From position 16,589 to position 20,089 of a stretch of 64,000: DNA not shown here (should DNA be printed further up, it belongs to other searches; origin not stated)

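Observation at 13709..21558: Self-contained three-gene operon (giant dual-HATPase/PRTase protein + receiver-only protein + DUF2971 protein): candidate undescribed defence/signalling system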

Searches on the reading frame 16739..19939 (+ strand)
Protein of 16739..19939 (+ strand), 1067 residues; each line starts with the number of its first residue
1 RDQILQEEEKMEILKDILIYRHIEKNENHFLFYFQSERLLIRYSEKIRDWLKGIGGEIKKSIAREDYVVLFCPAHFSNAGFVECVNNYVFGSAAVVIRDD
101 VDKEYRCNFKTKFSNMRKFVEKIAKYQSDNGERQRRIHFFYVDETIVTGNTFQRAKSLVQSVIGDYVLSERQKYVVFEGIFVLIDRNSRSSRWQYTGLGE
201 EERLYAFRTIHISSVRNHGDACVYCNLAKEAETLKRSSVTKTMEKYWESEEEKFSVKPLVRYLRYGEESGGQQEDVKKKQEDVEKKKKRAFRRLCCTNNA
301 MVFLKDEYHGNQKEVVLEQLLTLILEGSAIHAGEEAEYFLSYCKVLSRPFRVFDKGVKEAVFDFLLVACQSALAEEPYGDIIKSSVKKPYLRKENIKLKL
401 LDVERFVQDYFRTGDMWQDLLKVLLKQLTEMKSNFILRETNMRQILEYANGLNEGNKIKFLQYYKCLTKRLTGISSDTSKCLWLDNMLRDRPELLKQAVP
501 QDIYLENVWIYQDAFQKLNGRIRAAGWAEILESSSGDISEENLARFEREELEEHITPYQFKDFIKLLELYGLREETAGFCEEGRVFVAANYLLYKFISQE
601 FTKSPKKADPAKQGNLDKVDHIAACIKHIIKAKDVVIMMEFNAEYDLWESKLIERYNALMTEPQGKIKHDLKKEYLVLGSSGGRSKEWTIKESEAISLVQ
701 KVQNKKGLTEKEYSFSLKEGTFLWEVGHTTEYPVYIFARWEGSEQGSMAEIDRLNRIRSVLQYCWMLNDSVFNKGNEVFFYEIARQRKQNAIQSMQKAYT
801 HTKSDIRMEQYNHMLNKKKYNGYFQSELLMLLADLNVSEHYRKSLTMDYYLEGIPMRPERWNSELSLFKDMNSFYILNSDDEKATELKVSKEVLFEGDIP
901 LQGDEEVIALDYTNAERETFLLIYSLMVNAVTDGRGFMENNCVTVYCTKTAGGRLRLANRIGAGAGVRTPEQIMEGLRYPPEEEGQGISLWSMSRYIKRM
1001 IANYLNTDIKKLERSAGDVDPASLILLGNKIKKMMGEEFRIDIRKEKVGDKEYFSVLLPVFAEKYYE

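Call 48: predict_structure(alignment_id=A5)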
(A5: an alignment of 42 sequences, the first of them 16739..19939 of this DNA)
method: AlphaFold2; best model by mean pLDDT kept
length: 1067 residues; sequences in the alignment: 42
mean_pLDDT: 83.4   pTM: 0.75
mean pLDDT of the five models: 83.4, 82.3, 82.0, 80.3, 78.8
residues with pLDDT >= 90: 405; 70-90: 519; 50-70: 108; < 50: 35
segments of 3 or more residues with pLDDT < 50: 167-174, 267-274, 604-613, 685-691
pLDDT, mean of each block of 10 residues (from residue 1): 93 90 84 89 93 89 84 83 93 86 61 80 73 74 81 82 60 66 85 74 88 70 88 93 92 88 60 52 84 93 75 88 95 94 86 81 95 92 87 93 96 92 95 92 94 92 95 87 93 86 94 93 77 70 90 87 94 86 94 91 55 66 93 87 82 89 78 79 51 63 60 81 85 87 62 92 92 84 76 61 75 78 84 88 86 85 81 78 83 89 88 74 90 83 92 92 74 80 76 93 91 81 89 89 90 93 87
secondary structure, 60 per line:
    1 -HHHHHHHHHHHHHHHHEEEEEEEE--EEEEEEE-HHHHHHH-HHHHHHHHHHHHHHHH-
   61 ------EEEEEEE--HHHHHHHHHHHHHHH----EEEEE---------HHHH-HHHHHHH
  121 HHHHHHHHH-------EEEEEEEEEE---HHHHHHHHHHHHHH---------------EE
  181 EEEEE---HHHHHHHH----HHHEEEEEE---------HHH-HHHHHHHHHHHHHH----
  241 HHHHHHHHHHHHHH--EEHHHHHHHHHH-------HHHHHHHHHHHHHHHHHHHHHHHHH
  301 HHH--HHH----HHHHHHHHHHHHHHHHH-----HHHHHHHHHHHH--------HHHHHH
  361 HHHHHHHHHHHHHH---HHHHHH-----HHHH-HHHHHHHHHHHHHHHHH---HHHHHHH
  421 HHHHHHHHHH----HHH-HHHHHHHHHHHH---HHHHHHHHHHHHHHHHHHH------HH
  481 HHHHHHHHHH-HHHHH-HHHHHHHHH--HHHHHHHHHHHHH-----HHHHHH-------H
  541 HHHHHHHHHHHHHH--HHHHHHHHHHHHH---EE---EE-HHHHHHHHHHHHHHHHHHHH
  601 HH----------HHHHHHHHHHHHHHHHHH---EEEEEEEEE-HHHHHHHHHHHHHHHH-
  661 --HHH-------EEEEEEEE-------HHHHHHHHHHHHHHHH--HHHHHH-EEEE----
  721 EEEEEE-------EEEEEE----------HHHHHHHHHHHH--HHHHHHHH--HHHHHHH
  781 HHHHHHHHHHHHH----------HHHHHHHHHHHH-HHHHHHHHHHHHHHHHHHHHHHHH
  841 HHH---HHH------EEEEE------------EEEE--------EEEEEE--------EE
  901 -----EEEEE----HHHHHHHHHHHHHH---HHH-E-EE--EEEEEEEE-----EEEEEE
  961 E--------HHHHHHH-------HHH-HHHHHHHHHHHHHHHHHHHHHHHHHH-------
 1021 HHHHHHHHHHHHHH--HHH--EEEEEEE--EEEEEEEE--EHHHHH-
elements in order (helices of 4 or more, strands of 3 or more residues): H2-17 E18-25 E28-34 H36-42 H44-59 E67-73 H76-90 E95-99 H109-112 H114-129 E137-146 H150-163 E179-185 H189-196 E204-209 H223-236 H241-254 H259-268 H276-303 H313-329 H335-346 H355-374 H378-383 H389-392 H394-410 H414-430 H439-450 H454-472 H479-490 H492-496 H498-506 H509-521 H527-532 H540-554 H557-569 H581-602 H613-630 E634-642 H644-659 E673-680 H688-703 H706-711 E713-716 E721-726 E734-739 H750-761 H764-771 H774-793 H804-815 H817-843 E856-860 E873-876 E885-890 E906-910 H915-928 E942-949 E955-961 H970-976 H988-1013 H1021-1034 E1042-1048 E1051-1058 H1062-1066

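Call 50: fold_search(model_id=the predicted structure, library=pdb)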
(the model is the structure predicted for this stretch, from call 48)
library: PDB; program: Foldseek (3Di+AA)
matches with E <= 10: 1008; with E <= 0.001: 0
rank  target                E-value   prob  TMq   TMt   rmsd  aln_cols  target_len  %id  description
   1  8iff_B                7.1e-03  0.97  0.11  0.13  18.7       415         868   13  Cryo-EM structure of Arabidopsis phytochrome A. (released 2023-08-02)
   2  4ohc_B                1.7e-02  1.00  0.13  0.53   6.2       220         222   12  Crystal structure of orotate phosphoribosyltransferase (OPRTase) from Burkholderia cenocepacia (released 2014-02-05)
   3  4ohc_D                1.7e-02  1.00  0.13  0.51   6.5       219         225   12  Crystal structure of orotate phosphoribosyltransferase (OPRTase) from Burkholderia cenocepacia (released 2014-02-05)
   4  9e5g_D                1.8e-02  1.00  0.13  0.52   6.2       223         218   11  Cryo-EM structure of Burkholderia cenocepacia orotate phosphoribosyltransferase (released 2025-02-19)
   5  3n2l_A                1.8e-02  1.00  0.10  0.35  10.0       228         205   13  2.1 Angstrom resolution crystal structure of an Orotate Phosphoribosyltransferase (pyrE) from Vibrio cholerae O1 biova (released 2010-06-02)
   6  6fd5_B                2.0e-02  1.00  0.12  0.59   6.1       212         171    9  Crystal Structure of Human APRT-Tyr105Phe variant in complex with Adenine, PRPP and Mg2+, 14 days post crystallization (released 2018-08-15)
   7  7san_B                2.2e-02  1.00  0.08  0.40   7.8       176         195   12  Crystal structure of human hypoxanthine guanine phosphoribzosyltransferase in complex with (4S,7S)-7-hydroxy-4-((guani (released 2022-05-18)
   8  8a52_A                2.3e-02  0.80  0.10  0.24  29.1       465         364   11  Crystal structure of a chimeric LOV-Histidine kinase SB2F1 (asymmetrical variant, trigonal form with long c-axis) (released 2023-12-27)
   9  1hmp_B                2.4e-02  1.00  0.10  0.43   6.1       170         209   13  THE CRYSTAL STRUCTURE OF HUMAN HYPOXANTHINE-GUANINE PHOSPHORIBOSYLTRANSFERASE WITH BOUND GMP (released 1995-06-03)
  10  8isj_B                2.4e-02  0.90  0.12  0.14  14.6       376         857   11  Pr conformer of Arabidopsis thaliana phytochrome A - AtphyA-Pr (released 2023-08-09)
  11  3bfj_A                2.6e-02  0.63  0.09  0.20  19.2       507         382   10  Crystal structure analysis of 1,3-propanediol oxidoreductase (released 2008-11-25)
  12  9e5g_A                3.3e-02  1.00  0.13  0.50   7.3       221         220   12  Cryo-EM structure of Burkholderia cenocepacia orotate phosphoribosyltransferase (released 2025-02-19)
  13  1jq5                  3.9e-02  0.51  0.09  0.20  21.4       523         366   11  Bacillus Stearothermophilus Glycerol dehydrogenase complex with NAD+ (released 2001-10-01)
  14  9e5g_B                5.0e-02  1.00  0.12  0.49   7.3       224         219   12  Cryo-EM structure of Burkholderia cenocepacia orotate phosphoribosyltransferase (released 2025-02-19)
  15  6x2w_C                5.0e-02  0.21  0.12  0.12  30.6      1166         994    8  Crystal Structure of PKINES peptide bound to CRM1(E571K) (released 2020-07-01)
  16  4ohc_C                5.4e-02  1.00  0.13  0.52   6.4       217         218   12  Crystal structure of orotate phosphoribosyltransferase (OPRTase) from Burkholderia cenocepacia (released 2014-02-05)
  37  2geb                  1.0e-01  1.00  0.09  0.47   9.0       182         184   12  Crystal structure of the Thermoanaerobacter tengcongensis hypoxanthine-guanine phosphoribosyltransferase L160I mutant: i (released 2007-04-03)
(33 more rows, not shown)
